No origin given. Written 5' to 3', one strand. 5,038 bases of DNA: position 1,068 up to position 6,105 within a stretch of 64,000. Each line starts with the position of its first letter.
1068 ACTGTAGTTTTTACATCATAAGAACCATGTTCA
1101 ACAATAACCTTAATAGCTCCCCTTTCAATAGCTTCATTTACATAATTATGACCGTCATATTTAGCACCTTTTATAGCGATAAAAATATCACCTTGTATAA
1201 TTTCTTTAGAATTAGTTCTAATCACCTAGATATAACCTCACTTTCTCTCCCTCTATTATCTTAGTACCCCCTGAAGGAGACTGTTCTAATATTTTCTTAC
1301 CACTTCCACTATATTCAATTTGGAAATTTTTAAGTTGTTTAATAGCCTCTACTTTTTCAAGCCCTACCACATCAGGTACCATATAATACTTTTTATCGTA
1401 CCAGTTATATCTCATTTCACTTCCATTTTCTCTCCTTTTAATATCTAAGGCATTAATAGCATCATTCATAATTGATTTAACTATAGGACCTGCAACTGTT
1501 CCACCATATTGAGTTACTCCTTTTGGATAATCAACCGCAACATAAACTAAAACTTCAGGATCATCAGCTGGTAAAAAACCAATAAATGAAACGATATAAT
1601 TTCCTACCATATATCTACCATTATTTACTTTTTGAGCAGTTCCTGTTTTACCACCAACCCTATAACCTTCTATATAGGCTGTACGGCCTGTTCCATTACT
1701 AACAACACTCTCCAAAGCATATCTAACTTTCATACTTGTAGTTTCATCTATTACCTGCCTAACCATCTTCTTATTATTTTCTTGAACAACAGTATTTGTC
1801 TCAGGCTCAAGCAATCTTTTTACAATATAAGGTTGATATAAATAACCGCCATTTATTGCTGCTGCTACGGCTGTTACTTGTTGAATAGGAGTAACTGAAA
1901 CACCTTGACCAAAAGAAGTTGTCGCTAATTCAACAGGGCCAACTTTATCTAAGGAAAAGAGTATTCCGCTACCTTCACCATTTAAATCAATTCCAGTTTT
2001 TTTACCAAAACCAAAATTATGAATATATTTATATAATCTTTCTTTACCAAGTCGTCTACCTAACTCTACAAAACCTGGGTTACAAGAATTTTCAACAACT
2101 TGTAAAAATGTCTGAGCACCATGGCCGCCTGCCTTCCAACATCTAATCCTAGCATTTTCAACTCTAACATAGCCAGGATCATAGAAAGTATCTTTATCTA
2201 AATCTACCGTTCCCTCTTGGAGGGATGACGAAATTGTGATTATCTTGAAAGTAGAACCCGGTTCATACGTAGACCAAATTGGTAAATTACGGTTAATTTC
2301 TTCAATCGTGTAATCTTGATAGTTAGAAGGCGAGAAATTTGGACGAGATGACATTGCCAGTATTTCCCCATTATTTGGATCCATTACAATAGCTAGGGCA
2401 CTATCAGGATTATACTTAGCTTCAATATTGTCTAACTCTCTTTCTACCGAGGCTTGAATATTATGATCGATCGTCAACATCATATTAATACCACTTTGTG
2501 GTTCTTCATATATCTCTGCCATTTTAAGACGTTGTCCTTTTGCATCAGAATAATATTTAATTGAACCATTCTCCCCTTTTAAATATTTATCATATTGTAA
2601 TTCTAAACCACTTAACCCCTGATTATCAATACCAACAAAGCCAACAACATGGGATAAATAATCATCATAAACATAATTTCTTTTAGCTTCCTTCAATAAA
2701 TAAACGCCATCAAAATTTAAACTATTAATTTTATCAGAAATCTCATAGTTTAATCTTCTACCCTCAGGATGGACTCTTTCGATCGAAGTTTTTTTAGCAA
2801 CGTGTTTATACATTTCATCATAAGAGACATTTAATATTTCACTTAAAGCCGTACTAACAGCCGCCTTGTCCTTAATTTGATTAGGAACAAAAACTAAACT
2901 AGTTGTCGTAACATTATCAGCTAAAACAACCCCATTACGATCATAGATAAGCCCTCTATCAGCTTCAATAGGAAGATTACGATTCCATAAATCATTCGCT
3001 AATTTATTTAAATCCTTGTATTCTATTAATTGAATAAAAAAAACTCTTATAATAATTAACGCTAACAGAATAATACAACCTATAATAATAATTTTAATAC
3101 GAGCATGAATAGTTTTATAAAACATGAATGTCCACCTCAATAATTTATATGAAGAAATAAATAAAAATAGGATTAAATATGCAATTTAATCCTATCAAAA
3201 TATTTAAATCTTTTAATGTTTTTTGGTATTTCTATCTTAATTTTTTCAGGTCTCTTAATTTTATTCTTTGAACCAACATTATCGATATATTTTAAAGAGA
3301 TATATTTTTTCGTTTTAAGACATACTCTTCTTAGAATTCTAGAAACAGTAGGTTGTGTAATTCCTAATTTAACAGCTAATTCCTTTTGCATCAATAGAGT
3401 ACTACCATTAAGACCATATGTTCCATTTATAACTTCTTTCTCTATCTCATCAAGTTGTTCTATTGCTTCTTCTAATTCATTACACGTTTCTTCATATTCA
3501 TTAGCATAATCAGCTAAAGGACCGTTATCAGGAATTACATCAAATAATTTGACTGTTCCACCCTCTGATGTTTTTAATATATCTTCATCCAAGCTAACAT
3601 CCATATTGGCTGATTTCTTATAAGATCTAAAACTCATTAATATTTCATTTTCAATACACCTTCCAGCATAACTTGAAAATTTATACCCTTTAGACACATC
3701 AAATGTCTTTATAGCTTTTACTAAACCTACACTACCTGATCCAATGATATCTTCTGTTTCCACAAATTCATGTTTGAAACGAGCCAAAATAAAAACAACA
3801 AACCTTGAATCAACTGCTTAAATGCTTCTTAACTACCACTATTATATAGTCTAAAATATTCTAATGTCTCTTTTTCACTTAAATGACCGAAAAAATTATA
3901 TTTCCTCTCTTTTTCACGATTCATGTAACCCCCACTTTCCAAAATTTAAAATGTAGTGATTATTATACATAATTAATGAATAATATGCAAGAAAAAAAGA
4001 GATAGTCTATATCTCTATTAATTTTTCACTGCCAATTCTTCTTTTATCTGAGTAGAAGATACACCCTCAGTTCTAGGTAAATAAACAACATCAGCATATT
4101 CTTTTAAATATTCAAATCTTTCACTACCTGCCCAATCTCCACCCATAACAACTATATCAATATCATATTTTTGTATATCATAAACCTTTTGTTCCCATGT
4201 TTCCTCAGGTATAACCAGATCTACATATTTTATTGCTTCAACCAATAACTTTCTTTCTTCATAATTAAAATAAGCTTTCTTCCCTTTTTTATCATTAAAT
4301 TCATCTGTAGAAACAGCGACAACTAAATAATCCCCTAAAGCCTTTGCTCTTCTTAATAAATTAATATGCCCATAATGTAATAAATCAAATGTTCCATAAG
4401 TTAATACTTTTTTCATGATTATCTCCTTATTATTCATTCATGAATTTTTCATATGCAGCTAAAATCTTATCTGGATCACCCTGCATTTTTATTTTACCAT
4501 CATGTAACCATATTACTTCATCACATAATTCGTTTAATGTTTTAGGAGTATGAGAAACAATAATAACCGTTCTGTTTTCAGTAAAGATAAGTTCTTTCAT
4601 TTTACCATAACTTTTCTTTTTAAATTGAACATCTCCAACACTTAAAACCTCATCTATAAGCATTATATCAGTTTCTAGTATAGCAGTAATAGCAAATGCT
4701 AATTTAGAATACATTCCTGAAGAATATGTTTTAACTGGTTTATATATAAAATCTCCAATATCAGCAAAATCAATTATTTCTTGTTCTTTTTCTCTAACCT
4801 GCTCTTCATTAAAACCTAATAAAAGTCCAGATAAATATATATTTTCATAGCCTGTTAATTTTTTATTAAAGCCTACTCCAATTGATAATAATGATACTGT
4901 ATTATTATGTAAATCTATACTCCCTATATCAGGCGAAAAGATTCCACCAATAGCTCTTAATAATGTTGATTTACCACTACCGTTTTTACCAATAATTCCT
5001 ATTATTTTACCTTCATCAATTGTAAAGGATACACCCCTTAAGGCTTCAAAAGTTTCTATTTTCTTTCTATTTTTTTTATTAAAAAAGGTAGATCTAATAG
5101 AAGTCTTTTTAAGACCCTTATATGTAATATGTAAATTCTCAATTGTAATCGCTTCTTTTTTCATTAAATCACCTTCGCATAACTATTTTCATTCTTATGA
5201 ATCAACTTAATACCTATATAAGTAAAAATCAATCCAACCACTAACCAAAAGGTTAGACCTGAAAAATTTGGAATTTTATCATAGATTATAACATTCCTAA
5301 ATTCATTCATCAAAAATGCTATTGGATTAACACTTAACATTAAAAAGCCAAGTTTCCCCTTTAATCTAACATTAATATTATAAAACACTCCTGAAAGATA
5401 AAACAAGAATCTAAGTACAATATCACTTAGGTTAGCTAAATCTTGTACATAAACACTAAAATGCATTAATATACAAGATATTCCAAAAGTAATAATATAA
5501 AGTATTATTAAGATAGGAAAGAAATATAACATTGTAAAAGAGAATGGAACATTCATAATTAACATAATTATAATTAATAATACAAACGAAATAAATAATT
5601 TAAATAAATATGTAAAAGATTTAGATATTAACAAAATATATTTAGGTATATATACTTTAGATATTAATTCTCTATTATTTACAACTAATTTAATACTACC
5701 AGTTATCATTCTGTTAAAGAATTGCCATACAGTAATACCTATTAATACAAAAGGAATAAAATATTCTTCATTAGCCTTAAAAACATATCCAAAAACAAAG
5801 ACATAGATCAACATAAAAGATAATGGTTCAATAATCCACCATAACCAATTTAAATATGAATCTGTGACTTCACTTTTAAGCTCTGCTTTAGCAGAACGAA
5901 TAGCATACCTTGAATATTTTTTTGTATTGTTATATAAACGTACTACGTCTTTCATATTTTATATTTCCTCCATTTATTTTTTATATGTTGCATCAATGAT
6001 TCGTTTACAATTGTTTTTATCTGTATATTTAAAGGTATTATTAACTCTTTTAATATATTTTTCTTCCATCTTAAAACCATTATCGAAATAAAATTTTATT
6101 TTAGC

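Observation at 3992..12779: Teichoic-acid biosynthesis module bounded by identical 27-bp direct repeats and inserted inside the dcw cluster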

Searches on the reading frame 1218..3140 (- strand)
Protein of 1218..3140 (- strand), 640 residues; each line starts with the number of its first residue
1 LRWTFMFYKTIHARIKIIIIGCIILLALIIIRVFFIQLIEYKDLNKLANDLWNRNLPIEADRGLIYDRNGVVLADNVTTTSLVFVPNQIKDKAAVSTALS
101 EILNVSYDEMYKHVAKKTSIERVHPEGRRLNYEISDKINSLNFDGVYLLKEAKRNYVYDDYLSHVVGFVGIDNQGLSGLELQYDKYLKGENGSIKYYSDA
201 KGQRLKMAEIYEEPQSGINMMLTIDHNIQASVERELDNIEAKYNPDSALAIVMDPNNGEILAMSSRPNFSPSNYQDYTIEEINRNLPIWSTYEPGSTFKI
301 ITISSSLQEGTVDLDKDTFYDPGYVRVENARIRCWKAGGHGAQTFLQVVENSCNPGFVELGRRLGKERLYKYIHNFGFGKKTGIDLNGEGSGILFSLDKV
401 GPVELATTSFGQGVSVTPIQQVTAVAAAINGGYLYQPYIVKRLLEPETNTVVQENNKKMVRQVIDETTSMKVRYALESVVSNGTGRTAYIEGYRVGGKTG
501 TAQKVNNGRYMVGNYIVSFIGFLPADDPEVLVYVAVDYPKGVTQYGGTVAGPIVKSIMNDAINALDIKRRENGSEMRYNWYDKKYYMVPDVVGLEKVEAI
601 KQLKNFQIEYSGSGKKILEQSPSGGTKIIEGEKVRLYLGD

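Call 6: search_protein_families(library=pfam, proteins=[window:1218-3140:-])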
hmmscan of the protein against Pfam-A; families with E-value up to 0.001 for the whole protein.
window:1218-3140:- (640 aa): 3 families
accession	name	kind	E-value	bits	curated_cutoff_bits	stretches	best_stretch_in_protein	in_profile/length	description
PF00905.27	Transpeptidase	-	4.4e-84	282.6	22.1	1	249-558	2-298/299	Penicillin binding protein transpeptidase domain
PF03717.20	PBP_dimer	-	2.7e-24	87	24.4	1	58-206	2-177/180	Penicillin-binding Protein dimerisation domain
PF03793.24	PASTA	-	3.5e-11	43.3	23.2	1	587-639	2-63/64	PASTA domain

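Call 7: search_protein_families(library=ncbifam, proteins=[window:1218-3140:-])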
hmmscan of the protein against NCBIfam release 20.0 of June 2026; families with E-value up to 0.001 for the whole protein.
window:1218-3140:- (640 aa): 22 families
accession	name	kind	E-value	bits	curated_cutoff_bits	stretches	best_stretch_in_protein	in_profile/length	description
TIGR02214.1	spoVD_pbp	equivalog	7.9e-233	774.4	688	1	16-640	3-636/636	stage V sporulation protein D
TIGR03423.1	pbp2_mrdA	equivalog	1.3e-107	360.8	455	1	14-562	2-591/593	penicillin-binding protein 2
NF053573.1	PBP2_PenA_Neis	exception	2.7e-88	297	1105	1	10-567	23-566/572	peptidoglycan D,D-transpeptidase PBP2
NF011685.0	PRK15105.1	subfamily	5.6e-77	259.6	737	1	18-568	26-564/588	peptidoglycan glycosyltransferase FtsI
NF038271.1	strep_PBP2X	exception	1e-68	232.3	1050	1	40-636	48-687/750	penicillin-binding protein PBP2X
NF008061.0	PRK10795.1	equivalog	6.8e-45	153.8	962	1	14-536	21-592/634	peptidoglycan DD-transpeptidase MrdA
NF051842.1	PBP4_5_Efaec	equivalog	2e-35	122.3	700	1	59-503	162-614/668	penicillin-binding protein PBP4(5)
NF038278.1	strep_PBP2B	exception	4.7e-31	108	975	2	167-560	255-673/678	penicillin-binding protein PBP2B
TIGR02074.1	PBP_1a_fam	subfamily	8.2e-29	100.8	508.75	1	191-562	195-533/535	PBP1A family penicillin-binding protein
NF000237.1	MECA_PBP2A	equivalog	2.8e-18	65.6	750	1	58-567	147-666/668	PBP2a family beta-lactam-resistant peptidoglycan transpeptidase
NF000407.1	MECC_PBP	exception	1.7e-16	59.7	1500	1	59-567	145-663/665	PBP2a family beta-lactam-resistant peptidoglycan transpeptidase MecC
NF051885.1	tranpepglycosPbpC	equivalog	3.2e-15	55.7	900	1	209-508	283-550/632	multimodular transpeptidase-transglycosylase PbpC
NF000408.1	MECA2_pure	exception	1.3e-14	53.3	1525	1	57-567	146-666/668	PBP2a family beta-lactam-resistant peptidoglycan transpeptidase MecA2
NF000409.1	MECA_pure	exception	6e-14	51.5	1490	1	59-567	148-666/668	PBP2a family beta-lactam-resistant peptidoglycan transpeptidase MecA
NF038276.1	strep_PBP2A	exception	1e-10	40.5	1100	1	342-519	440-596/716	penicillin-binding protein PBP2A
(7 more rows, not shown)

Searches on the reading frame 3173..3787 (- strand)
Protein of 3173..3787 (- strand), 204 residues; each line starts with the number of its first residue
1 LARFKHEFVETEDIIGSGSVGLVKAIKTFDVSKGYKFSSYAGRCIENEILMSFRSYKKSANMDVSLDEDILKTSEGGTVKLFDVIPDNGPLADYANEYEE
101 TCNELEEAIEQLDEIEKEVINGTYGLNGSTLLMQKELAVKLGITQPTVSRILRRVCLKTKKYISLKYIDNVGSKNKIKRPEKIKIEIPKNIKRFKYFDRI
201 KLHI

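Call 6: search_protein_families(library=pfam, proteins=[window:3173-3787:-])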
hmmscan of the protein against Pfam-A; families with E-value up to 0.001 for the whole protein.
window:3173-3787:- (204 aa): 2 families
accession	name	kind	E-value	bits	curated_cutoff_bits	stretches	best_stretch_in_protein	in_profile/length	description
PF04542.20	Sigma70_r2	-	1.1e-10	41.6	24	1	3-57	15-69/71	Sigma-70 region 2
PF04545.22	Sigma70_r4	-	3.4e-06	26.9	24.1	1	108-158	1-47/50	Sigma-70, region 4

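Call 7: search_protein_families(library=ncbifam, proteins=[window:3173-3787:-])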
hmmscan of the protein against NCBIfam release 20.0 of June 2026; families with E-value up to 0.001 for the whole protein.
window:3173-3787:- (204 aa): 49 families (the best 25 are shown)
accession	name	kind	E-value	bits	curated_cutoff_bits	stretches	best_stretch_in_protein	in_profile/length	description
NF004471.0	PRK05803.1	subfamily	3e-37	128.1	252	1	3-163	69-228/235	RNA polymerase sporulation sigma factor SigK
TIGR02846.1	spore_sigmaK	equivalog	6.4e-34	117.5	298.65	1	4-161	68-224/227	RNA polymerase sporulation sigma factor SigK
NF006158.0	PRK08301.1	equivalog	2.4e-31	109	339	1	3-163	78-237/241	RNA polymerase sporulation sigma factor SigE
TIGR02835.1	spore_sigmaE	equivalog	1.3e-29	103.3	348.6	1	3-163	71-230/234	RNA polymerase sporulation sigma factor SigE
TIGR02937.1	sigma70-ECF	superfamily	1.6e-19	70.2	42.9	1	4-161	21-163/165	sigma-70 family RNA polymerase sigma factor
TIGR02980.1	SigBFG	subfamily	5e-19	68.9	234.35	2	61-162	133-225/227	SigB/SigF/SigG family RNA polymerase sigma factor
TIGR02997.1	Sig70-cyanoRpoD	subfamily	1.1e-17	64.2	384.5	2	53-154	194-292/298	RNA polymerase sigma factor, RpoD/SigA family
NF005644.0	PRK07408.1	subfamily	9.8e-17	61.4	261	2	61-161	158-251/258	RNA polymerase sigma factor SigF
TIGR02885.1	spore_sigF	equivalog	2e-15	57.3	321.45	2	2-51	29-78/231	RNA polymerase sporulation sigma factor SigF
TIGR02393.1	RpoD_Cterm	equivalog_domain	2.1e-15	57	354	2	8-47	24-63/238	RNA polymerase sigma factor RpoD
TIGR02941.1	Sigma_B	equivalog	9.6e-14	51.5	315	1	57-161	156-251/255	RNA polymerase sigma factor SigB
NF004052.0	PRK05572.1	subfamily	2.4e-13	50.2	311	2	3-51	51-99/252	SigF/SigG family RNA polymerase sporulation sigma factor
TIGR02479.1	FliA_WhiG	subfamily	3.6e-13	49.8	189.6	2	7-55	22-70/224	FliA/WhiG family RNA polymerase sigma factor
NF004935.0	PRK06288.1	equivalog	1e-12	48.3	343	2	6-55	58-107/270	RNA polymerase sigma factor WhiG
TIGR02394.1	rpoS_proteo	equivalog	1.6e-12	47.6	378.7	2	9-48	71-110/285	RNA polymerase sigma factor RpoS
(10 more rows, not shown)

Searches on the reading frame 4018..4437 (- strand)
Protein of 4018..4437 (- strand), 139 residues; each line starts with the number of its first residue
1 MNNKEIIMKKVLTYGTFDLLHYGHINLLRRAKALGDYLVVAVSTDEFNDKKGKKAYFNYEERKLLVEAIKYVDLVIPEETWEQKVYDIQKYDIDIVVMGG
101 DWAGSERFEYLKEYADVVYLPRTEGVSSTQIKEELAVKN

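Call 6: search_protein_families(library=pfam, proteins=[window:4018-4437:-])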
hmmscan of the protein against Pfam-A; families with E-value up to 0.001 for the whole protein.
window:4018-4437:- (139 aa): 2 families
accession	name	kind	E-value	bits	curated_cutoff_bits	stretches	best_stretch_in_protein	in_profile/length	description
PF01467.32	CTP_transf_like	-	4.4e-27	95.3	21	1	12-133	1-132/133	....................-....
PF06574.18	FAD_syn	-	0.00079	19.7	27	0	8-38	6-36/158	FAD synthetase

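Call 7: search_protein_families(library=ncbifam, proteins=[window:4018-4437:-])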
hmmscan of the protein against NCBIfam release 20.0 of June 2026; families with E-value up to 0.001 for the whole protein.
window:4018-4437:- (139 aa): 12 families
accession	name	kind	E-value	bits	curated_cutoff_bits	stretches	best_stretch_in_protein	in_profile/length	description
TIGR01518.1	g3p_cytidyltrns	equivalog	1.6e-57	193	165.4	1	11-135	1-125/125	glycerol-3-phosphate cytidylyltransferase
TIGR00125.1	cyt_tran_rel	domain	2.6e-21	75.6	27.7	1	11-74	2-64/65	adenylyltransferase/cytidyltransferase family protein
TIGR02199.1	rfaE_dom_II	equivalog_domain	4.2e-19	68.8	181.5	1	9-133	12-140/144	D-glycero-beta-D-manno-heptose 1-phosphate adenylyltransferase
NF008454.0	PRK11316.1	equivalog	5.6e-17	61.5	521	1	9-135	341-471/475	bifunctional D-glycero-beta-D-manno-heptose-7-phosphate kinase/D-glycero-beta-D-manno-heptose 1-phosphate adenylyltransferase HldE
NF001985.0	PRK00777.1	subfamily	2.3e-12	47.3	104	1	8-68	4-64/157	pantetheine-phosphate adenylyltransferase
NF002250.0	PRK01170.1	subfamily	2.6e-09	37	489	1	10-68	2-59/322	bifunctional pantetheine-phosphate adenylyltransferase/NTP phosphatase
TIGR01510.1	coaD_prev_kdtB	equivalog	1.9e-08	34.5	103.3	1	12-69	3-55/155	pantetheine-phosphate adenylyltransferase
NF041124.1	CoaD_Thcocales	equivalog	7.4e-08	32.4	290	1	8-72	4-67/156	phosphopantetheine adenylyltransferase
NF045965.1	RibF_rel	equivalog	3.7e-06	26.6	200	1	2-71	6-85/279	FAD synthase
NF004162.0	PRK05627.1-5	equivalog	3e-05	23.6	241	1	8-76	13-84/304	bifunctional riboflavin kinase/FAD synthetase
NF005518.0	PRK07143.1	equivalog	6.2e-05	22.6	232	1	9-65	16-74/281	hypothetical protein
TIGR01526.1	nadR_NMN_Atrans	equivalog_domain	0.00033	20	341.15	1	12-72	5-64/325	nicotinamide-nucleotide adenylyltransferase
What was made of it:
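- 4018..4437 (-): TagD glycerol-3-phosphate cytidylyltransferase. calls 6, 7 (TIGR01518 above cutoff)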

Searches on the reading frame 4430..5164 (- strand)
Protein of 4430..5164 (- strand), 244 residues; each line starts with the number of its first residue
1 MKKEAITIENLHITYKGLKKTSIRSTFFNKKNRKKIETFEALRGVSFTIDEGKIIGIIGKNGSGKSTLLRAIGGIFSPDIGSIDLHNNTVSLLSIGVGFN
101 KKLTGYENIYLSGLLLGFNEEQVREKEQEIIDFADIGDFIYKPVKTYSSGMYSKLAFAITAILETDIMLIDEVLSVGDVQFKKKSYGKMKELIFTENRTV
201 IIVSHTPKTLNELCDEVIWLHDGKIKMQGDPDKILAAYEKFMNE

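Call 6: search_protein_families(library=pfam, proteins=[window:4430-5164:-])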
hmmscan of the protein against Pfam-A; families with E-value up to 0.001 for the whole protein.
window:4430-5164:- (244 aa): 6 families
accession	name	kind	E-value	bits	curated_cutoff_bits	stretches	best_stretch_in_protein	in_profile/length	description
PF00005.33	ABC_tran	-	4.8e-20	73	25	1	42-173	1-135/137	ABC transporter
PF02463.25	SMC_N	-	9.4e-06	25.6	40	0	36-72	7-44/220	RecF/RecN/SMC N terminal domain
PF13555.12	AAA_29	-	1.7e-05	24.9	27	1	44-79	14-49/61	P-loop containing region of AAA domain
PF13304.12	AAA_21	-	4.1e-05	24.2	27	1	54-79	1-26/304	AAA domain, putative AbiEii toxin, Type IV TA system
PF13175.12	AAA_15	-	0.00011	22.3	32.1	1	35-79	7-50/374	AAA ATPase domain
PF13476.12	AAA_23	-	0.00013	23.1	27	1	36-87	4-54/201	AAA domain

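Call 7: search_protein_families(library=ncbifam, proteins=[window:4430-5164:-])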
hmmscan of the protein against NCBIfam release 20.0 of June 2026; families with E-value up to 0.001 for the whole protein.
window:4430-5164:- (244 aa): 185 families (the best 25 are shown)
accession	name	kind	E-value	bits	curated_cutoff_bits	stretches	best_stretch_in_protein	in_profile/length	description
NF010065.0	PRK13545.1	equivalog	4.3e-64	217.1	538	1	23-243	24-239/549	teichoic acids export protein ATP-binding subunit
NF010066.0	PRK13546.1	equivalog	2e-59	201.2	320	1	8-244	7-240/264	teichoic acids export ABC transporter ATP-binding subunit TagH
NF050108.1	galactan_ABC_ATP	equivalog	5.2e-52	176.5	400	1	30-239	33-241/244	galactan export ABC transporter ATP-binding subunit Wzt/RfbE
TIGR01188.1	drrA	subfamily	6.9e-31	107.7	312.45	1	34-233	1-210/302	daunorubicin resistance ABC transporter, ATP-binding protein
TIGR04521.1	ECF_ATPase_2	equivalog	8e-28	97.3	330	2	106-241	103-239/279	energy-coupling factor transporter ATPase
TIGR04520.1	ECF_ATPase_1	equivalog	1e-25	90.7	315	2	117-241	107-230/269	energy-coupling factor transporter ATPase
NF000355.4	ribo_prot_ABC_F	equivalog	7.8e-24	84.4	380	1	30-228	6-195/499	ribosomal protection-like ABC-F family protein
NF040933.2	ABC_arch_GlcV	equivalog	3.6e-23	82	450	1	28-236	8-231/357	glucose ABC transporter ATP-binding protein GlcV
TIGR00968.1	3a0106s01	subfamily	6e-23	81.6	342.75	1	33-235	7-219/237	sulfate ABC transporter ATP-binding protein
NF007082.0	PRK09536.1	equivalog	2.2e-22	79.7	537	2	41-93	18-70/402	corrinoid ABC transporter ATPase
TIGR03265.1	PhnT2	equivalog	6e-22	78.3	457.7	1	30-235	8-223/353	putative 2-aminoethylphosphonate ABC transporter ATP-binding protein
TIGR03375.1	type_I_sec_LssB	subfamily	6.4e-22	77.6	693.1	2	39-89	480-530/696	type I secretion system permease/ATPase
TIGR03740.1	galliderm_ABC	subfamily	2.3e-21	76.5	309.75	1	33-233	7-210/223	lantibiotic protection ABC transporter ATP-binding subunit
NF010156.0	PRK13635.1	equivalog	3.4e-21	75.6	392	2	38-91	19-72/279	energy-coupling factor ABC transporter ATP-binding protein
NF010060.0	PRK13537.1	equivalog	7.6e-21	74.3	521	1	31-236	20-235/314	nodulation factor ABC transporter ATP-binding protein NodI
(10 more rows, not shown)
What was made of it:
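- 4430..5164 (-): TagH-like ABC ATPase. calls 6, 7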

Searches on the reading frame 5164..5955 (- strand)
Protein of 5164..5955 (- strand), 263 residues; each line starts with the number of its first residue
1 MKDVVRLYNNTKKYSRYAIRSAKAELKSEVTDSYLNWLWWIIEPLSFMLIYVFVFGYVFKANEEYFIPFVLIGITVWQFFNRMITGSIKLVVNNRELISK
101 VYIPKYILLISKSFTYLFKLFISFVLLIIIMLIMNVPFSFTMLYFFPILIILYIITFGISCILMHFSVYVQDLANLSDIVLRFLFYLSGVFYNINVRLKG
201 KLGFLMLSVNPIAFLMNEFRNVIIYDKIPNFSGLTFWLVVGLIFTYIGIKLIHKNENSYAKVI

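Call 6: search_protein_families(library=pfam, proteins=[window:5164-5955:-])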
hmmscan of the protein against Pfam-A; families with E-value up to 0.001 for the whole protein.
window:5164-5955:- (263 aa): 1 family
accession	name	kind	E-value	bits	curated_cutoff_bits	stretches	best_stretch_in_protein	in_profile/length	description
PF01061.29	ABC2_membrane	-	5.3e-11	42.9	26.9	1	23-222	8-209/211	ABC-2 type transporter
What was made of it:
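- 5164..5955 (-): TagG-like ABC-2 permease. call 6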

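Call 7: search_protein_families(library=ncbifam, proteins=[window:5164-5955:-])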
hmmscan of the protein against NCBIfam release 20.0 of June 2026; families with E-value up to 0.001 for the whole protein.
window:5164-5955:- (263 aa): 1 family
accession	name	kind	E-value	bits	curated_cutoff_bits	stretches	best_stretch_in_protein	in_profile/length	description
NF050109.1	galactan_ABC_perm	equivalog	2.4e-12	46.9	380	1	25-251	31-256/272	galactan export ABC transporter permease subunit Wzm/RfbD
